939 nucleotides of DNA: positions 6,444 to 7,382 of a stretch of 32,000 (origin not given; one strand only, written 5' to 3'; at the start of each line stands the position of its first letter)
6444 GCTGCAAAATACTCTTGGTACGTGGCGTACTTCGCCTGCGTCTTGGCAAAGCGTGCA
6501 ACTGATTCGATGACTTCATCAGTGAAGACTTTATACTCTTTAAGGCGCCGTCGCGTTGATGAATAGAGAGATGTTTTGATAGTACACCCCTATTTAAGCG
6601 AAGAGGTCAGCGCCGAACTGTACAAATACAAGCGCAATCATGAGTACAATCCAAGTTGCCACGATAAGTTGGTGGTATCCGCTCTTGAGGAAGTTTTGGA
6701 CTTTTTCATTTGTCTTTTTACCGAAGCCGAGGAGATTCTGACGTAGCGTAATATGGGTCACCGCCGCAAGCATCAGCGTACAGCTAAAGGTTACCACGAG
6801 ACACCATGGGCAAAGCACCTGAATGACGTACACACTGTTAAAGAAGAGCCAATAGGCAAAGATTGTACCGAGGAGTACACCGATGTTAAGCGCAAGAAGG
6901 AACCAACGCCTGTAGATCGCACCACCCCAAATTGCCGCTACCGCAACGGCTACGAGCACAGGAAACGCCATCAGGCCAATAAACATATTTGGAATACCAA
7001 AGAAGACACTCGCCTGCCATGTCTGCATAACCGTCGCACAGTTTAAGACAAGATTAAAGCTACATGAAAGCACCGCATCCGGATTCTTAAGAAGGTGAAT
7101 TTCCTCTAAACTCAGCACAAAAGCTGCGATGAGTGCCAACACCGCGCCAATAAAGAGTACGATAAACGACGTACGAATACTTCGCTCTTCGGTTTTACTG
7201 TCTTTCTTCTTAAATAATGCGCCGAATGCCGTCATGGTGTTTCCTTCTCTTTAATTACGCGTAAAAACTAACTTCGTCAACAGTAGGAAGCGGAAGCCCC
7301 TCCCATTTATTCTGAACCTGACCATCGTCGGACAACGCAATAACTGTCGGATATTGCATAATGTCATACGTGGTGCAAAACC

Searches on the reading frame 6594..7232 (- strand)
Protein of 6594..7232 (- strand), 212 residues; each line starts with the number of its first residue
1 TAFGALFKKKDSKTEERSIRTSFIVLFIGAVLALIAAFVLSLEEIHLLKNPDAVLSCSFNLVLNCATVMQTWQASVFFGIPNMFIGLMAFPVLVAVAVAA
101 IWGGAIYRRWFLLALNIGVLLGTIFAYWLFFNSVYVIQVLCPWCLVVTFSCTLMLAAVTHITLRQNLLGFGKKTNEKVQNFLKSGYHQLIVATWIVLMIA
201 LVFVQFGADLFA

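Call 97: search_protein_families(library=pfam, proteins=[window:6594-7232:-], max_evalue=0.001)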
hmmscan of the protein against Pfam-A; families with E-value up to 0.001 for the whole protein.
window:6594-7232:- (212 aa): 1 family
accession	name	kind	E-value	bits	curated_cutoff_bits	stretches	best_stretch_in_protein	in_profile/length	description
PF07884.19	VKOR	-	1.5e-29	103.3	27.5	1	25-157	2-132/134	Vitamin K epoxide reductase family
